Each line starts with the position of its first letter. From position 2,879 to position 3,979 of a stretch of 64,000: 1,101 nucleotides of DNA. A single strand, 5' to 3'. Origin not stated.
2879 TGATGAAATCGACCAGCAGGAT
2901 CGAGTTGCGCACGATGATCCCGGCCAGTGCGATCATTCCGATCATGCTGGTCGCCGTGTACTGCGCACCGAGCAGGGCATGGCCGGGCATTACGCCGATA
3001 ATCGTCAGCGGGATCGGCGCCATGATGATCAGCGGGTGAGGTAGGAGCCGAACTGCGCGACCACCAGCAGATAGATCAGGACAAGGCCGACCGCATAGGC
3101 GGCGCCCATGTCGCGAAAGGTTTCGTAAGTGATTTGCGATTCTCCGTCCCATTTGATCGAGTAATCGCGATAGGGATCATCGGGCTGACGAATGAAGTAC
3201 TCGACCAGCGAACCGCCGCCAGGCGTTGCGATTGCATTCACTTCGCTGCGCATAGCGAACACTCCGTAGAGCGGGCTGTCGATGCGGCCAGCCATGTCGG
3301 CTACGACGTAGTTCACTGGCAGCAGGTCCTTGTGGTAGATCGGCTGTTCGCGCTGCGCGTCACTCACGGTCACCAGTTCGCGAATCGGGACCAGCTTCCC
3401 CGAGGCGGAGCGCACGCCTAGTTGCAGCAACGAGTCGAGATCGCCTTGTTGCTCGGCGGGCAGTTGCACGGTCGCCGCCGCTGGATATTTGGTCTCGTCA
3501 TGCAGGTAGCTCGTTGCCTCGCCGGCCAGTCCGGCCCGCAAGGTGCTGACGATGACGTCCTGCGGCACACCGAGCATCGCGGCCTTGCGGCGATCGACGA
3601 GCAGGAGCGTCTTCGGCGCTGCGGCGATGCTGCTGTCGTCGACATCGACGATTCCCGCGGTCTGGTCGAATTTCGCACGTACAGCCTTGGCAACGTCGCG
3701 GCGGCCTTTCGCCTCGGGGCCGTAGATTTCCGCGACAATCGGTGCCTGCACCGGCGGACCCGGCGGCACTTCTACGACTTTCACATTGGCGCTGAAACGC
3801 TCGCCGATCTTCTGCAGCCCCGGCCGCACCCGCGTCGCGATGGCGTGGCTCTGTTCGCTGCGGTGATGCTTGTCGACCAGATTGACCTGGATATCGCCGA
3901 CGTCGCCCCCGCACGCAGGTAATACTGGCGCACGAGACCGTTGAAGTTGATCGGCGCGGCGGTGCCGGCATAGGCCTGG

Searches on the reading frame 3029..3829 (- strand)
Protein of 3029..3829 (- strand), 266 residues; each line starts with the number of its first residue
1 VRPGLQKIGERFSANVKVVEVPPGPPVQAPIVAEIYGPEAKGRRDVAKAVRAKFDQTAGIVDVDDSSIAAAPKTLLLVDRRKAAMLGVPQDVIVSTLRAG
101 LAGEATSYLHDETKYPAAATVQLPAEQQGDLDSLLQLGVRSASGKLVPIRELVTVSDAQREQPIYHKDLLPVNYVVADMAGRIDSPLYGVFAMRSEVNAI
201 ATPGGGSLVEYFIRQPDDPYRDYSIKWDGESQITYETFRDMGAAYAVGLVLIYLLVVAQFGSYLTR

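Call 55: search_protein_families(library=pfam, proteins=[window:3029-3829:-], max_evalue=0.00001)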
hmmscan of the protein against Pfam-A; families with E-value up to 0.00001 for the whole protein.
window:3029-3829:- (266 aa): 1 family
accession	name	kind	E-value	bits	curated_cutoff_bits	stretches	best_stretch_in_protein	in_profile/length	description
PF00873.25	ACR_tran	-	4.4e-15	54.9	28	1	34-264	676-887/1021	AcrB/AcrD/AcrF family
